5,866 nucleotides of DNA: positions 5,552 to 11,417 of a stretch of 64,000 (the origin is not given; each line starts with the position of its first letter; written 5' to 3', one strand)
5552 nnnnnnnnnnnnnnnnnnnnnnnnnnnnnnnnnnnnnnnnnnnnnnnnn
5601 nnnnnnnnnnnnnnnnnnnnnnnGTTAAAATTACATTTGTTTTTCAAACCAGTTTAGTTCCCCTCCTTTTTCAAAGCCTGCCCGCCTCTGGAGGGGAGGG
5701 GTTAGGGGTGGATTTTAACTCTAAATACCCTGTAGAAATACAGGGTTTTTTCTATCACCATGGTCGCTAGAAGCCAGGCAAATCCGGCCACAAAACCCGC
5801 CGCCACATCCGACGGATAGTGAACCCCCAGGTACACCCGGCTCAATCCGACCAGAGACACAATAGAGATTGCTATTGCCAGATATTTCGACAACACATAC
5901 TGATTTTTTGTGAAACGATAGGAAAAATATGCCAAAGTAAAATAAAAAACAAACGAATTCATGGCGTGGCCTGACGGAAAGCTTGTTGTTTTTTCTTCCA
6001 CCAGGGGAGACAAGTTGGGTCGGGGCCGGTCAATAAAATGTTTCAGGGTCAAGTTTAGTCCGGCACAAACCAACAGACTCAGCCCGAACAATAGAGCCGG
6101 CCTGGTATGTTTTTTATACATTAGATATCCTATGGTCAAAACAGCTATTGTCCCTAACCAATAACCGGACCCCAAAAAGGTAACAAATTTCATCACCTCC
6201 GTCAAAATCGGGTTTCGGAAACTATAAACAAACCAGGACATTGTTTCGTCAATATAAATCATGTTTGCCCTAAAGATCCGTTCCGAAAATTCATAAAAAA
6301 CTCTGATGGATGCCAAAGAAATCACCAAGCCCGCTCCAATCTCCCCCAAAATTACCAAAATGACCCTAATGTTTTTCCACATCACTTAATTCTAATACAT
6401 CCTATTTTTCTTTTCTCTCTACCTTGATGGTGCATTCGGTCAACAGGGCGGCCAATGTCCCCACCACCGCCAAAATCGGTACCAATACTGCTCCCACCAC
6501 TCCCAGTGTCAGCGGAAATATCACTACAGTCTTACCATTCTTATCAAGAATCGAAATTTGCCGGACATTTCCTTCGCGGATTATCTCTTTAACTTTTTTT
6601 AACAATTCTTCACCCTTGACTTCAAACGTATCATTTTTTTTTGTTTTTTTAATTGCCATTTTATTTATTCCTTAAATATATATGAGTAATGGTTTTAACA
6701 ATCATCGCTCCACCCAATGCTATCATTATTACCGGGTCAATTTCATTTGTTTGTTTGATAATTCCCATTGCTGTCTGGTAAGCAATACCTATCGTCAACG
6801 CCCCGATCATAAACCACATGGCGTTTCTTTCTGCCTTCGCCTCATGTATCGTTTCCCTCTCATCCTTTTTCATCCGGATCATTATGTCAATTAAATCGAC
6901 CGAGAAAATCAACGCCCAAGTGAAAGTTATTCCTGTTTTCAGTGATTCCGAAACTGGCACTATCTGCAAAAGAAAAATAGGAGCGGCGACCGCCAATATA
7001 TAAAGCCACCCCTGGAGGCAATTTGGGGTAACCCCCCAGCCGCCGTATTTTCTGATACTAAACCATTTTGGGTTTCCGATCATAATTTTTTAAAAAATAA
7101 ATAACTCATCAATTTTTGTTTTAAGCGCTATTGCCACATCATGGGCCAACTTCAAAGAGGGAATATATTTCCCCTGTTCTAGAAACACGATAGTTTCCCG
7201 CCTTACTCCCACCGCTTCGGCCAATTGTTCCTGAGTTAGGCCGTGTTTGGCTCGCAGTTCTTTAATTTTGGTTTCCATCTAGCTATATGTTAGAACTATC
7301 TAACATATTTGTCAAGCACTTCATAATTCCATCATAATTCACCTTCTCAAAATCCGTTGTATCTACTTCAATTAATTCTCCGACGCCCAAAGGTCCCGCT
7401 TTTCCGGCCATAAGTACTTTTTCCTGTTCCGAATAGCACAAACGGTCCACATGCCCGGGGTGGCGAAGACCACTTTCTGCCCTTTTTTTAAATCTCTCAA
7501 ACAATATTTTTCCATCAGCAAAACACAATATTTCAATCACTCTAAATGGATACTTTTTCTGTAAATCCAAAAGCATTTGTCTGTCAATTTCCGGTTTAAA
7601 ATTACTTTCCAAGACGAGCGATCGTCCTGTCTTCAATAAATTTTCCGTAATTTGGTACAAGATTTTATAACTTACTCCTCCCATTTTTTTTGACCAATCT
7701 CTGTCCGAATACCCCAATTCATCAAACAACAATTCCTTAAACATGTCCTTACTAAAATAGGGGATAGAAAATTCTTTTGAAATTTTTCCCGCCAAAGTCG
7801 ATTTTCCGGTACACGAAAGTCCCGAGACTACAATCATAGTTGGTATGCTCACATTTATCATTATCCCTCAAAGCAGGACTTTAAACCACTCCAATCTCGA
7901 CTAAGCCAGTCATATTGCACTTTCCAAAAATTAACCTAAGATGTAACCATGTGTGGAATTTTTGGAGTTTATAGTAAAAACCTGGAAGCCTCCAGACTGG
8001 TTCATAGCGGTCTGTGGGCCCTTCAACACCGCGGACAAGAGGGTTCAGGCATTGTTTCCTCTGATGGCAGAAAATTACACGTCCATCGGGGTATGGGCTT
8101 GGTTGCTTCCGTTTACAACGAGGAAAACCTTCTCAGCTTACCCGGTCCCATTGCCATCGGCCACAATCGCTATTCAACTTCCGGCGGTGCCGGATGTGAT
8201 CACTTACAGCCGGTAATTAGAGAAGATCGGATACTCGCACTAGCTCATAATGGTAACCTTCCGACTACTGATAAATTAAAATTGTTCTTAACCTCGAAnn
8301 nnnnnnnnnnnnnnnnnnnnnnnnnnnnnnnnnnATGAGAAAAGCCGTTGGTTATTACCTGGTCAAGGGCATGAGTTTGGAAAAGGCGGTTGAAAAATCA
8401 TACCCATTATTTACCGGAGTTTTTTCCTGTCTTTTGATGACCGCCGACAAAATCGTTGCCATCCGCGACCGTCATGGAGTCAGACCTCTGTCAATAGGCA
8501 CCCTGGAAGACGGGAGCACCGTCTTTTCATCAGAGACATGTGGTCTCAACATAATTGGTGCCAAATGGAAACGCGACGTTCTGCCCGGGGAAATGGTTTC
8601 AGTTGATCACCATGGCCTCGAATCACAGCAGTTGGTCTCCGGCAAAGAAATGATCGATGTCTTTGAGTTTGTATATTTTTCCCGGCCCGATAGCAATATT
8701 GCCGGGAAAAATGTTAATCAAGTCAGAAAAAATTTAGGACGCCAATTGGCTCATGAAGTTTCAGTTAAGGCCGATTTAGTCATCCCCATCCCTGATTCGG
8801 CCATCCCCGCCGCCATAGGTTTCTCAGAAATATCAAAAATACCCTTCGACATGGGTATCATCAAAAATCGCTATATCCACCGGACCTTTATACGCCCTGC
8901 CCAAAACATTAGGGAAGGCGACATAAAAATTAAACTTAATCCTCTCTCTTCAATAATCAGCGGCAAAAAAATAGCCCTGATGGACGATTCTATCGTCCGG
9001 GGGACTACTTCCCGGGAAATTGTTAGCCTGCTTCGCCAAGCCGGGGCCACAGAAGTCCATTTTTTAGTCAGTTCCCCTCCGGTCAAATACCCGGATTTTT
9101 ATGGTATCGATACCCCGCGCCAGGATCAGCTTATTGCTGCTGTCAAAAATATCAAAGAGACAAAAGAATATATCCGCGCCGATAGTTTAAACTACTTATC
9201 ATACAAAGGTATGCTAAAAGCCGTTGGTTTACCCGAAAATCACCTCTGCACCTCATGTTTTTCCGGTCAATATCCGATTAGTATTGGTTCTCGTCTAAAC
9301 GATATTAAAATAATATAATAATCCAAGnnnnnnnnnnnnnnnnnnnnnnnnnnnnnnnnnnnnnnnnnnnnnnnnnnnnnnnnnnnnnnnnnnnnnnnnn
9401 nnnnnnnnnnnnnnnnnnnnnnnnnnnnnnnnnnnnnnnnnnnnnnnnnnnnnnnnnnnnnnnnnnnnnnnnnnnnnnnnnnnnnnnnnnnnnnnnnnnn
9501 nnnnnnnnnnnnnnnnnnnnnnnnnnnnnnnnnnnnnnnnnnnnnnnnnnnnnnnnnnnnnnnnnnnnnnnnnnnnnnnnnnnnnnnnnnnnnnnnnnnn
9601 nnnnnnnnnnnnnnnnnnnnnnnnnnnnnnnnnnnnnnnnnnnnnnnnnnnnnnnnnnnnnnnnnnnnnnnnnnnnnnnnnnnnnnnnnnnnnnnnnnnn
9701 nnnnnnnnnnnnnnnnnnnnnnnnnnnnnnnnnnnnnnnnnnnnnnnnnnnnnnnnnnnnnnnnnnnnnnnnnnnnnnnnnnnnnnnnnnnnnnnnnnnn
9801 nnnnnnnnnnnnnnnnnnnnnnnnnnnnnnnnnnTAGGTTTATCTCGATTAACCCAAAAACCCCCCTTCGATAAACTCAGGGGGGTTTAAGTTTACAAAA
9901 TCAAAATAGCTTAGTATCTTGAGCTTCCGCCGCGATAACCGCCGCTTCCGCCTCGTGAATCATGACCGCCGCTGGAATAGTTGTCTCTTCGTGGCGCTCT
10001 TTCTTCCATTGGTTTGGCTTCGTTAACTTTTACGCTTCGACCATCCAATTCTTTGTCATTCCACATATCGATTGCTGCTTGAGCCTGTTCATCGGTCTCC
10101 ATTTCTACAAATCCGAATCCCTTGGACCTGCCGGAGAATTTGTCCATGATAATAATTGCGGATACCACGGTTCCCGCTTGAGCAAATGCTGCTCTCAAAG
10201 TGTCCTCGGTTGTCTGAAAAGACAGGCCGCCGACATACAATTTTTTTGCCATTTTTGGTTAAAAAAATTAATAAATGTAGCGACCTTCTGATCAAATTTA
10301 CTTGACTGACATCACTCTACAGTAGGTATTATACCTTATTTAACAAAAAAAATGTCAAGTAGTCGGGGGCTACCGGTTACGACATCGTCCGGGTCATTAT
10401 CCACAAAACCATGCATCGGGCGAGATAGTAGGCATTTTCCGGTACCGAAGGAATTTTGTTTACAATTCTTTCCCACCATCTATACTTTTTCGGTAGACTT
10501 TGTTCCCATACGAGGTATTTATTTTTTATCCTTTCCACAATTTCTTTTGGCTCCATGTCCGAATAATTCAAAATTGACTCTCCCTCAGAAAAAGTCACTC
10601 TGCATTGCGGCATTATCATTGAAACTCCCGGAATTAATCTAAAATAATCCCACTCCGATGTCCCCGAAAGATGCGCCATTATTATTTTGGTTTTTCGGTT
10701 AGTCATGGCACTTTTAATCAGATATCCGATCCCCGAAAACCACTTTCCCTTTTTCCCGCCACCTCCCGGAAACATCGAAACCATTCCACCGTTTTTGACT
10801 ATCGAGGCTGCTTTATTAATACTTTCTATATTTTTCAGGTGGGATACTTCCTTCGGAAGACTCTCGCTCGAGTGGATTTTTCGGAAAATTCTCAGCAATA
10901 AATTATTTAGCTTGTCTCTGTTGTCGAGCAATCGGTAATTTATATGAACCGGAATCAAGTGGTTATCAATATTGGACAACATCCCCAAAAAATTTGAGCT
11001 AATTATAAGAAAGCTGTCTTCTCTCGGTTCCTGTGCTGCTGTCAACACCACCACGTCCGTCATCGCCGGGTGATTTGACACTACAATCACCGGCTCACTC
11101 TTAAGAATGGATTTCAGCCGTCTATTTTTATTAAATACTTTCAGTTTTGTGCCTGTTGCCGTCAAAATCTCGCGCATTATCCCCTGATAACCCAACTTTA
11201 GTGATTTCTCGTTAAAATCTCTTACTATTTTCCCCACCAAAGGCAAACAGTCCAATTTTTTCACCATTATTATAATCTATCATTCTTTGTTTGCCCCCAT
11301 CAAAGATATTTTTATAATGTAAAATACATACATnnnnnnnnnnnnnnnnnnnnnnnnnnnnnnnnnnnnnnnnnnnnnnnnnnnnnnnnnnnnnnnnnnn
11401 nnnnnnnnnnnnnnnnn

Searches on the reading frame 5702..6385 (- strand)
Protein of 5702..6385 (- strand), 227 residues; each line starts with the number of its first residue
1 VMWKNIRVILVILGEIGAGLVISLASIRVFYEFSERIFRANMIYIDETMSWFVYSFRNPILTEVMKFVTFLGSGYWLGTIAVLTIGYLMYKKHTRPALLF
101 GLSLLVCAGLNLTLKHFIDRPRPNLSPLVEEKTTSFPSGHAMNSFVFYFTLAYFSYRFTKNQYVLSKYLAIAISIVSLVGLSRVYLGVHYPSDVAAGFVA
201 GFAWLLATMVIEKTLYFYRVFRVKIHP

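Call 71: search_protein_families(library=pfam, proteins=[window:5702-6385:-], max_evalue=0.001)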
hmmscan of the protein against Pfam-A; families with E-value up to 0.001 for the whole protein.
window:5702-6385:- (227 aa): 2 families
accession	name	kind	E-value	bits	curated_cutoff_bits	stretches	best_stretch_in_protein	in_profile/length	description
PF01569.27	PAP2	-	7.1e-26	90.9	27.2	1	97-213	2-126/130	PAP2 superfamily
PF14378.12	PAP2_3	-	1.7e-05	25.1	27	1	122-203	113-186/190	PAP2 superfamily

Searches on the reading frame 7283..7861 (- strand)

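Call 71: search_protein_families(library=pfam, proteins=[window:7283-7861:-], max_evalue=0.001)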
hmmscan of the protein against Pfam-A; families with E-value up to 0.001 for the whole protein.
window:7283-7861:- (192 aa): 3 families
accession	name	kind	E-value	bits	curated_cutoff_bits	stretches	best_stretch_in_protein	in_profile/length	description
PF13671.12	AAA_33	-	2.4e-10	41.3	27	1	9-139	1-129/143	AAA domain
PF13238.12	AAA_18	-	0.00014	22.7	29.4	1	10-128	1-112/128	AAA domain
PF06414.18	Zeta_toxin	-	0.00052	20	22.3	1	7-108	16-126/199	Zeta toxin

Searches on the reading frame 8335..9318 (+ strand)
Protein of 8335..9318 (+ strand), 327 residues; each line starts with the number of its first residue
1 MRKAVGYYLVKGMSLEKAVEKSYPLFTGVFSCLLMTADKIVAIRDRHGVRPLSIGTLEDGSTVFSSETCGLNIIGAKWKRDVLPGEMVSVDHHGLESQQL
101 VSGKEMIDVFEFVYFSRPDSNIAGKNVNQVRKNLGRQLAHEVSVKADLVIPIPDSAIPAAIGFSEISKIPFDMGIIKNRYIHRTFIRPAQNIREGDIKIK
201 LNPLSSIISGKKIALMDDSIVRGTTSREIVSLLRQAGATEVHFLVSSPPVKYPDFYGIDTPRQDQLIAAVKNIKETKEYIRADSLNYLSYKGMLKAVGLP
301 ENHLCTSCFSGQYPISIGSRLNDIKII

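Call 23: search_protein_families(library=pfam, proteins=[window:8335-9318:+], max_evalue=0.001)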
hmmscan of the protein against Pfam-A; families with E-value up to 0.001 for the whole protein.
window:8335-9318:+ (327 aa): 3 families
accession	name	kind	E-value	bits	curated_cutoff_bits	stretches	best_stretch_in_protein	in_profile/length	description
PF00156.33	Pribosyltran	-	6.5e-06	26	26.3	1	142-245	26-122/158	Phosphoribosyl transferase domain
PF13537.11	GATase_7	-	3.6e-05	24.2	25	1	18-68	66-118/123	Glutamine amidotransferase domain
PF00310.26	GATase_2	-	0.00066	19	19.9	0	38-102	340-403/420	Glutamine amidotransferases class-II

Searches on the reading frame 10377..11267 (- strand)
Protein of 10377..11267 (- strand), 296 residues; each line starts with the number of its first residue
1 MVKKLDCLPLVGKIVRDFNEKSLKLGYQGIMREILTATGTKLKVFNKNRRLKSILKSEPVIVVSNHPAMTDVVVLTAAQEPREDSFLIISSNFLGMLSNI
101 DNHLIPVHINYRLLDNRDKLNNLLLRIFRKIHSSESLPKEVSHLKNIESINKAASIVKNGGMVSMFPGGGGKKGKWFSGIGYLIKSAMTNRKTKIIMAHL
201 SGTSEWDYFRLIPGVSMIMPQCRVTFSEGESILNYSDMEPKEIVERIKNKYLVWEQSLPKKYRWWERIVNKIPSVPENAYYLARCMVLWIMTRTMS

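Call 23: search_protein_families(library=pfam, proteins=[window:10377-11267:-], max_evalue=0.001)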
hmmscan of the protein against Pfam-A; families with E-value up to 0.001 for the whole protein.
window:10377-11267:- (296 aa): 1 family
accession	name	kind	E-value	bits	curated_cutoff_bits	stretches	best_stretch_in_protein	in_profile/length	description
PF01553.26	Acyltransferase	-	1.6e-05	25.2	23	1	53-174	9-105/132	Acyltransferase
